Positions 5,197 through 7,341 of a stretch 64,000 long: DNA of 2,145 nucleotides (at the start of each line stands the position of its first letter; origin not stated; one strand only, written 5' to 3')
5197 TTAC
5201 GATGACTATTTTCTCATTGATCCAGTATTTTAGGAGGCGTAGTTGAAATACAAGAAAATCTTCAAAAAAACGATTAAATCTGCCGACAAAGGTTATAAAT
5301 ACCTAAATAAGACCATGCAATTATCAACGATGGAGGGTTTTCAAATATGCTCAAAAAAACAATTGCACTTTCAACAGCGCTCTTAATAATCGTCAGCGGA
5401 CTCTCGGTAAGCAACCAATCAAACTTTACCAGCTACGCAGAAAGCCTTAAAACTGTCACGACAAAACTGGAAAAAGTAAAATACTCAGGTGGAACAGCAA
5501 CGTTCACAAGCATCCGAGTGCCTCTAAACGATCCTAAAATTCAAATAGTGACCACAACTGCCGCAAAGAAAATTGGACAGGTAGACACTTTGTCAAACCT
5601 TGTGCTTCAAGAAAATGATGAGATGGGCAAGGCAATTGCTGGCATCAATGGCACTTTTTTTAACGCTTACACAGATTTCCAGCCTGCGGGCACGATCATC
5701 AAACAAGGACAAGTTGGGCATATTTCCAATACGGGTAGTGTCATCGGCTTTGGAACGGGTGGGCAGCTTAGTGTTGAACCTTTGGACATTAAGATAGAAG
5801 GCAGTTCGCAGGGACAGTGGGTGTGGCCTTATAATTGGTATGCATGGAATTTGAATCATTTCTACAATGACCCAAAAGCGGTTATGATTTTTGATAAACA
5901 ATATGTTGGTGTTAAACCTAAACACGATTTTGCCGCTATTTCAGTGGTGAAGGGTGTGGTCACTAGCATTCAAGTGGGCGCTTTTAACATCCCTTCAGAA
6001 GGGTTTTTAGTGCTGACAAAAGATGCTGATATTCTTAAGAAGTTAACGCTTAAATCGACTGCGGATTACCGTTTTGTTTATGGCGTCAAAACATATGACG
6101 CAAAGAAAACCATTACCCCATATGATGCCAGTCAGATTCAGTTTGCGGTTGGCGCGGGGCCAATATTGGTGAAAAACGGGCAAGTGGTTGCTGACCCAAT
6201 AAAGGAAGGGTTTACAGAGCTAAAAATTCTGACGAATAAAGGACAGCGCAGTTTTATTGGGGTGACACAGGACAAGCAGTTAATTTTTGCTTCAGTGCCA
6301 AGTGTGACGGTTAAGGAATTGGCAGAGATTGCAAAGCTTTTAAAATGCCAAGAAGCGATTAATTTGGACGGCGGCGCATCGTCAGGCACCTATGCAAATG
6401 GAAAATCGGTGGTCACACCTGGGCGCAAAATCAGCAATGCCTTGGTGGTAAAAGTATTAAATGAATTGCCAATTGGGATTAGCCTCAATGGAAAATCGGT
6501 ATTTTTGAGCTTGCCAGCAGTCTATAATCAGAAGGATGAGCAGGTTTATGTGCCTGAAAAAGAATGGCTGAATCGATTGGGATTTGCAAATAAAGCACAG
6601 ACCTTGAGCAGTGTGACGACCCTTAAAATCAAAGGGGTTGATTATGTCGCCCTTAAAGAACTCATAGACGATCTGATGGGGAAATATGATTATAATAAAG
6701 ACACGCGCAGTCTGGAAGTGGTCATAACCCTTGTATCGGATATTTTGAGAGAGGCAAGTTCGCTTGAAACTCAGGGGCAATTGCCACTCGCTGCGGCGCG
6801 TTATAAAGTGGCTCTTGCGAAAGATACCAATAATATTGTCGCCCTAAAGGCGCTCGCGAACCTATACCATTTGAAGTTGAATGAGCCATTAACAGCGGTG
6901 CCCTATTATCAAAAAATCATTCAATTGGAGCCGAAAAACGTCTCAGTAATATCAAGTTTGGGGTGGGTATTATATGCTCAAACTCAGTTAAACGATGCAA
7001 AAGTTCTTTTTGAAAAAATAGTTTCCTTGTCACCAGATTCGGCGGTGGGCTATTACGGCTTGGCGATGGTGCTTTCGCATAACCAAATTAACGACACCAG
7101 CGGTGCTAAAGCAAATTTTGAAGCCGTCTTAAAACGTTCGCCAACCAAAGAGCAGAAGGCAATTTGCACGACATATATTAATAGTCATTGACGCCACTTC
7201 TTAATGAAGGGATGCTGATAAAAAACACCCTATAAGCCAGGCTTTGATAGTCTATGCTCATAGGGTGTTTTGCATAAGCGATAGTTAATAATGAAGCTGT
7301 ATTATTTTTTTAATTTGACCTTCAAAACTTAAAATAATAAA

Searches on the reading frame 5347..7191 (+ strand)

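Call 3: search_protein_families(library=pfam, proteins=[window:5347-7191:+], max_evalue=0.01)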
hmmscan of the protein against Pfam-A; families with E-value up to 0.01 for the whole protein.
window:5347-7191:+ (614 aa): 10 families
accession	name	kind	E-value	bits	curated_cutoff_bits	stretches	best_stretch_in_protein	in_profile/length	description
PF09992.14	NAGPA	-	6.7e-28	98.4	25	1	201-368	7-168/169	Phosphodiester glycosidase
PF13431.12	TPR_17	-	5.6e-12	45.4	24.4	0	554-580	1-27/34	Tetratricopeptide repeat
PF14559.12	TPR_19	-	1.3e-08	35.5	25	1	513-565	6-58/68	Tetratricopeptide repeat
PF07719.23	TPR_2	-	7.3e-07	29.3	27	0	537-564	6-33/34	Tetratricopeptide repeat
PF13174.12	TPR_6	-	1e-05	26.3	26.3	0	538-565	6-33/33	Tetratricopeptide repeat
PF13428.12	TPR_14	-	2.6e-05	24.9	23.5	0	470-506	8-44/44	Tetratricopeptide repeat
PF13414.12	TPR_11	-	3.7e-05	23.8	26.8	0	476-509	7-40/42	TPR repeat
PF13181.12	TPR_8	-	0.00011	22.5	25.7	0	503-531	7-34/34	Tetratricopeptide repeat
PF00515.34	TPR_1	-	0.00021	21.4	27.8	0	508-531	11-34/34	Tetratricopeptide repeat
PF24575.1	TPR_Slam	-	0.0013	19.6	35.2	0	518-583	35-98/104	Surface lipoprotein assembly modifier, N-terminal TPR repeats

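Call 4: search_protein_families(library=ncbifam, proteins=[window:5347-7191:+], max_evalue=0.01)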
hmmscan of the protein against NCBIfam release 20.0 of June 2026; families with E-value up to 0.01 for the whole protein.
window:5347-7191:+ (614 aa): 8 families
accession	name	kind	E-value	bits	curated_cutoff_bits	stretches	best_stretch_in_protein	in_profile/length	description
TIGR02917.1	PEP_TPR_lipo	equivalog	9.4e-10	37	312.2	1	470-595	777-898/899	XrtA/PEP-CTERM system TPR-repeat protein PrsT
NF033920.0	C39_PA2778_fam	equivalog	2.1e-08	33.9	150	2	500-585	160-243/255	PA2778 family cysteine peptidase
TIGR02521.1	type_IV_pilW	equivalog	6.9e-08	32.3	154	1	476-602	44-169/234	type IV pilus biogenesis/stability protein PilW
NF040959.1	MamA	equivalog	9.7e-06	25.2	200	1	470-591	78-196/204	magnetosome protein MamA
NF033762.1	social_mot_Tgl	equivalog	2.3e-05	23.9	225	1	475-559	43-127/252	social motility TPR repeat lipoprotein Tgl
NF047371.1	FlcA_CTERM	equivalog_domain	0.00015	20.4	300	1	501-597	442-536/646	periplasmic flagellar collar protein FlcA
TIGR02552.1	LcrH_SycD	equivalog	0.00023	20.9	104.8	1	517-605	37-123/136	SycD/LcrH family type III secretion system chaperone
NF053607.1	CHU_0125_OmpA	equivalog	0.0018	16.9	620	1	470-564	26-119/639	CHU_0125 family OmpA-like outer membrane integrity protein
